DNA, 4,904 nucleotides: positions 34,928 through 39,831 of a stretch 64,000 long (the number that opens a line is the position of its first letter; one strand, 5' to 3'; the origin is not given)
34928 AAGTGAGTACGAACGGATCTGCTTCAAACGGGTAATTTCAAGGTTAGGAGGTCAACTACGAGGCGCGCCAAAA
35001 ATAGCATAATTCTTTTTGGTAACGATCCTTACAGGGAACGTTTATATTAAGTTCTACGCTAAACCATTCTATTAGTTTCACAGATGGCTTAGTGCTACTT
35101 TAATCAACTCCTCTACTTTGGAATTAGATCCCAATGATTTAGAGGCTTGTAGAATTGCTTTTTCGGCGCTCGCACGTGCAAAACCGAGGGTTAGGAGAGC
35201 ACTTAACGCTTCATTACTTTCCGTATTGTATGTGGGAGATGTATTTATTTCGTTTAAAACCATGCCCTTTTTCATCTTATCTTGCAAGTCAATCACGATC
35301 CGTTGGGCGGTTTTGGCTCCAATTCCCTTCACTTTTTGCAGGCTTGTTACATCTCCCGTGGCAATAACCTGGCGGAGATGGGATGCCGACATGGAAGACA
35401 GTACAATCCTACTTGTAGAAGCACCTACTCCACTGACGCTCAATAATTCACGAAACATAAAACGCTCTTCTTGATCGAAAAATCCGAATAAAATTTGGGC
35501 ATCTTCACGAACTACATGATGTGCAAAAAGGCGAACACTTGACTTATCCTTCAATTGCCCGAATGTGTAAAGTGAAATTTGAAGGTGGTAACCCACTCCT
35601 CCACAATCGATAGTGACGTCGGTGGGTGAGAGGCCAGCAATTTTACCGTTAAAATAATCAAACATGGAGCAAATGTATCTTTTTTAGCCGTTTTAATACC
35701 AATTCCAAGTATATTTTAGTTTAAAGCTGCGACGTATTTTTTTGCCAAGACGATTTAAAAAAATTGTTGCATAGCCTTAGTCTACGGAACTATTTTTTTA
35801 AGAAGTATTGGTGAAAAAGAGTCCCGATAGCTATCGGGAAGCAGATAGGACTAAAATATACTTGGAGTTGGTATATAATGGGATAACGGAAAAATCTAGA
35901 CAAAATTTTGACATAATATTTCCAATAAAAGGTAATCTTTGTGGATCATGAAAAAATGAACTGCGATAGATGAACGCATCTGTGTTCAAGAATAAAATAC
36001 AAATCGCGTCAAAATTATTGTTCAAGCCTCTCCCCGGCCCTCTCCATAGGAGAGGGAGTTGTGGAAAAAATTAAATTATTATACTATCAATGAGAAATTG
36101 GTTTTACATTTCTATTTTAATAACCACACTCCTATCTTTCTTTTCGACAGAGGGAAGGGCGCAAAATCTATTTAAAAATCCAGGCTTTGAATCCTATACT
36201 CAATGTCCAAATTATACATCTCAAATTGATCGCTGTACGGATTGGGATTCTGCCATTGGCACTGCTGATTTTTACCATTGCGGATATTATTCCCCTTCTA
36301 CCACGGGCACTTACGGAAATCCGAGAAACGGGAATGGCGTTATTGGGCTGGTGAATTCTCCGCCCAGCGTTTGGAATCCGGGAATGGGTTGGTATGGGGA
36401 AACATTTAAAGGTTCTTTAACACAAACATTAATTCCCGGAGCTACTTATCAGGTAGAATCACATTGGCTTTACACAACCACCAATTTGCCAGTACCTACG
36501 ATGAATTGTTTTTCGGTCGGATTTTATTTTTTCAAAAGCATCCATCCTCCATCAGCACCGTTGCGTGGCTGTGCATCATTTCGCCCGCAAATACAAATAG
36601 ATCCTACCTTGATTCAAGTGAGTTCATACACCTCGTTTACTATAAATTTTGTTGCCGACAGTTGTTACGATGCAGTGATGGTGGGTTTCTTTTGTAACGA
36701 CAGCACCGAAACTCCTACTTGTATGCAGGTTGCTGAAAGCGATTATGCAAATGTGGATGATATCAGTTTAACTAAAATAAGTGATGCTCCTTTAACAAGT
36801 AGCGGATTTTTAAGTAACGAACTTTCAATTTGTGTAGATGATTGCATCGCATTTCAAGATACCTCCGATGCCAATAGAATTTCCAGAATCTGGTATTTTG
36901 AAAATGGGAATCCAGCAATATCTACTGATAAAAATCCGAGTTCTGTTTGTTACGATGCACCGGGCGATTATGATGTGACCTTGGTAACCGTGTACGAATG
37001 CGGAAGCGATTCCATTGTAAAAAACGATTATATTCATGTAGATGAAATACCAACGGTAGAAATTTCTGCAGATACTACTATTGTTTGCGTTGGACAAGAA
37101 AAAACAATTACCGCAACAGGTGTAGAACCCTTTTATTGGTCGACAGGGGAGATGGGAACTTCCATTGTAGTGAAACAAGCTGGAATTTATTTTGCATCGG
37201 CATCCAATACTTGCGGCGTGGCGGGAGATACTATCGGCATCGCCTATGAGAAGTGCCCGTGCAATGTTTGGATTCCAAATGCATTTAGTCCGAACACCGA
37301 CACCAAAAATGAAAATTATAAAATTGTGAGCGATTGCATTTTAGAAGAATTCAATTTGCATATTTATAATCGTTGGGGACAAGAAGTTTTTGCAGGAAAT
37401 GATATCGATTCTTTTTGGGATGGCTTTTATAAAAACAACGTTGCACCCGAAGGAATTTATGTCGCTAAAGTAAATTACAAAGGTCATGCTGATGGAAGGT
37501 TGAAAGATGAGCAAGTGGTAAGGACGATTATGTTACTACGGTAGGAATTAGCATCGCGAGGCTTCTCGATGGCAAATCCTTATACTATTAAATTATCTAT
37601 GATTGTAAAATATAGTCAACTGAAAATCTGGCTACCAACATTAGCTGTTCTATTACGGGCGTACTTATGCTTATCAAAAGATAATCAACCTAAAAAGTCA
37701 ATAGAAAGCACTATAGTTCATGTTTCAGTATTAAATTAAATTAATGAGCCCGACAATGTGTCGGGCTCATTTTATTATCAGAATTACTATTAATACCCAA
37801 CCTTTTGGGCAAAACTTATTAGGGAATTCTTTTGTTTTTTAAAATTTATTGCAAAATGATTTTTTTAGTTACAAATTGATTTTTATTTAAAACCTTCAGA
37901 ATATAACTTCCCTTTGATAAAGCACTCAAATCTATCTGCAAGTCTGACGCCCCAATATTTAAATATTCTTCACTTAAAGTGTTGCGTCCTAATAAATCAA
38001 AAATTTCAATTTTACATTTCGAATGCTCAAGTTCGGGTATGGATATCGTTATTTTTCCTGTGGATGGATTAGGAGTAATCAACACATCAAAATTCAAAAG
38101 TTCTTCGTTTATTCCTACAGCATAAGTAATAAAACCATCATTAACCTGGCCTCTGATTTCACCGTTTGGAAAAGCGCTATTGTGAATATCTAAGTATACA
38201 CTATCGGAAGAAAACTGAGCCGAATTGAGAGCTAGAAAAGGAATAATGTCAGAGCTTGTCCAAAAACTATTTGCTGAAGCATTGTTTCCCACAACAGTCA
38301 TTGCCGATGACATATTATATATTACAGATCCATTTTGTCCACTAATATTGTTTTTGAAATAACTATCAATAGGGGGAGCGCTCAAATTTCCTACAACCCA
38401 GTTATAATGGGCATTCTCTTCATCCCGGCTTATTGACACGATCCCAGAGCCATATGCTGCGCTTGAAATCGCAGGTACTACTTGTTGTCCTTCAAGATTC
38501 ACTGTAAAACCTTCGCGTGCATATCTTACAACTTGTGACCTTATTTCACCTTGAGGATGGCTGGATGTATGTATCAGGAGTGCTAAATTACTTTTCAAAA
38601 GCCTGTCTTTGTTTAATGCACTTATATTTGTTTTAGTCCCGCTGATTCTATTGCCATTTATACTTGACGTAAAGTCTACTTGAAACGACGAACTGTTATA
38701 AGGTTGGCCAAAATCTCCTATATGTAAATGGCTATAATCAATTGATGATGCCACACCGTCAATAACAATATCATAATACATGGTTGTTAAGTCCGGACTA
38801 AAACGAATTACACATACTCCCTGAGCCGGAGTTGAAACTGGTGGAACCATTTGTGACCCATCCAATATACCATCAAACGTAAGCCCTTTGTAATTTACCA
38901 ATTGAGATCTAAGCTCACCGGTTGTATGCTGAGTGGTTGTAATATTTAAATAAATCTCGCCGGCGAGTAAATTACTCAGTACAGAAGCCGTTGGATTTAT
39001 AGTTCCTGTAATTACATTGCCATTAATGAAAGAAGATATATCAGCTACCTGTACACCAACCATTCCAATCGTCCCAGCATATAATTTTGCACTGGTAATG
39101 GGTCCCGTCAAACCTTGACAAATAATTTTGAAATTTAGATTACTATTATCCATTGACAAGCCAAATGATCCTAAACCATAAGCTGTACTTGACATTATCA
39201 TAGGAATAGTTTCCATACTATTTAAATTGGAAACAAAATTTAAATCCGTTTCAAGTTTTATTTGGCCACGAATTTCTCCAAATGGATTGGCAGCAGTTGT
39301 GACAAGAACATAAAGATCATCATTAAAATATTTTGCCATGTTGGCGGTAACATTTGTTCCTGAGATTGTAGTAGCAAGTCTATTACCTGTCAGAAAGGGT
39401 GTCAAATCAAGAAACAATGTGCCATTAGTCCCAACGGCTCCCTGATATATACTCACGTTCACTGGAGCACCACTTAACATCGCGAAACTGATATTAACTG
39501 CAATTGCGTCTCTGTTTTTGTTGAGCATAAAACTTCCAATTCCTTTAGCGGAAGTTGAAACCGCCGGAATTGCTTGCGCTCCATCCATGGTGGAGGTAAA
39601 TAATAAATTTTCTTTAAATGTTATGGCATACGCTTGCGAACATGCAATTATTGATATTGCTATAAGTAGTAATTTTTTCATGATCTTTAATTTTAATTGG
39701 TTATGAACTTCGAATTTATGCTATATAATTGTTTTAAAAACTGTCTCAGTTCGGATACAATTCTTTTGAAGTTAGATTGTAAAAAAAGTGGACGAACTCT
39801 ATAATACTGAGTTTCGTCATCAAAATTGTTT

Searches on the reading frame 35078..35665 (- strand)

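Call 10: search_protein_families(library=pfam, proteins=[window:35078-35665:-], max_evalue=0.001)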
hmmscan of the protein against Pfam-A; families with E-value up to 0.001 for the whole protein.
window:35078-35665:- (195 aa): 6 families
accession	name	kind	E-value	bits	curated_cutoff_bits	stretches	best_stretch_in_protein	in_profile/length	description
PF01330.27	RuvA_N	-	1.1e-19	70.7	23.6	1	1-61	1-61/61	RuvA N terminal domain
PF14520.12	HHH_5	-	4.4e-13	49.9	27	1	71-129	1-57/57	Helix-hairpin-helix domain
PF07499.19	RuvA_C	-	6.8e-09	36.5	24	1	150-195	3-46/47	RuvA, C-terminal domain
PF00633.29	HHH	-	5.5e-07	29.6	24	0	104-123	8-27/30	Helix-hairpin-helix motif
PF12836.13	HHH_3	-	0.00029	21.3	27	0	105-124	12-31/65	Helix-hairpin-helix motif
PF21176.3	RecR_HhH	-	0.00073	19.7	27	0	107-129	6-28/45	RecR, helix-hairpin-helix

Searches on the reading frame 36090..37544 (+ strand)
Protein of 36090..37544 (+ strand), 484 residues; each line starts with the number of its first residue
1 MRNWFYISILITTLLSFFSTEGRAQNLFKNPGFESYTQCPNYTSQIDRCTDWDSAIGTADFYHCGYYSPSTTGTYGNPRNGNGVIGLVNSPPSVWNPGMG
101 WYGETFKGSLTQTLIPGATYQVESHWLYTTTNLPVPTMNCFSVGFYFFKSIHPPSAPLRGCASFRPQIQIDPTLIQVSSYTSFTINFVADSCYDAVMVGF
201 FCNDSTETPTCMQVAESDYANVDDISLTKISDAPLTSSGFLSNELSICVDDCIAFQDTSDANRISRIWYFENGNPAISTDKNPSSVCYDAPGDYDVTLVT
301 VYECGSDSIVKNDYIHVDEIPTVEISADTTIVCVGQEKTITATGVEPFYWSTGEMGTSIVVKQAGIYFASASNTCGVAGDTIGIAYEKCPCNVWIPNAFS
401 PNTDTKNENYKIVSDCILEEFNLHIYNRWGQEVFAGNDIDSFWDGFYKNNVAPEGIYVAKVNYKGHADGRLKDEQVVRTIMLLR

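Call 10: search_protein_families(library=pfam, proteins=[window:36090-37544:+], max_evalue=0.001)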
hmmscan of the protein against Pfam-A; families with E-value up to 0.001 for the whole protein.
window:36090-37544:+ (484 aa): 3 families
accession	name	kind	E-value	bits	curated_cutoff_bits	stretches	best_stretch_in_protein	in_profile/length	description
PF13585.12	CHU_C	-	7.8e-16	58.4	27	1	395-465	3-74/86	CHU_C Type IX secretion signal domain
PF00801.26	PKD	-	0.00021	21.6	23.5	1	255-299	19-64/80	PKD domain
PF18911.6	PKD_4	-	0.00023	21.6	27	1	255-317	26-85/85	PKD domain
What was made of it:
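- On Type IX type B sorting domain (PF13585 / TIGR04131): The window's own type B protein (36090-37544) is detected at E 7.8e-16 in the same kind of scan (call 10).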

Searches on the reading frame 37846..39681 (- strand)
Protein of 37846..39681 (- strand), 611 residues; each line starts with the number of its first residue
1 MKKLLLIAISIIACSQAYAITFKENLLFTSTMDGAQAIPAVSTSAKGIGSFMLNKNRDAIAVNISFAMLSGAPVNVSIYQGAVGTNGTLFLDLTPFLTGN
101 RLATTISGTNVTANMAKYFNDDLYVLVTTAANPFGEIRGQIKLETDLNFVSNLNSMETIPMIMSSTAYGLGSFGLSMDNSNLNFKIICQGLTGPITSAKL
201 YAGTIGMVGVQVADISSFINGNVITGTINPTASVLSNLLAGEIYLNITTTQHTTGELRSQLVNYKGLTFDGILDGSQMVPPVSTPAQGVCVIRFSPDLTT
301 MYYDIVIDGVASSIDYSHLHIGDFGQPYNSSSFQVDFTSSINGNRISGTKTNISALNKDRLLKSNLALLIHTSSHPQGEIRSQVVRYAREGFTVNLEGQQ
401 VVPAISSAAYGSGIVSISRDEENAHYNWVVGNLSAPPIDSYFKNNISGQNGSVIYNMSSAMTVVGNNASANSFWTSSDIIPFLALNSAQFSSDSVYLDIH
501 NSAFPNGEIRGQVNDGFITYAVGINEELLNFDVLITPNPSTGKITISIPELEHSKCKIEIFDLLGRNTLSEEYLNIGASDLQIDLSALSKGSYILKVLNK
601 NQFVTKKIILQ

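Call 10: search_protein_families(library=pfam, proteins=[window:37846-39681:-], max_evalue=0.001)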
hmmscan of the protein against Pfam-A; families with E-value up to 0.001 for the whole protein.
window:37846-39681:- (611 aa): 2 families
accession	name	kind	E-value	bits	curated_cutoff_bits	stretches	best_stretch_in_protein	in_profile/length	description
PF07452.17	CHRD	-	1.7e-65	219.6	24.1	4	28-141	1-117/117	CHRD domain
PF18962.6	Por_Secre_tail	-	2.9e-14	53.5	27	1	537-609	3-74/75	Secretion system C-terminal sorting domain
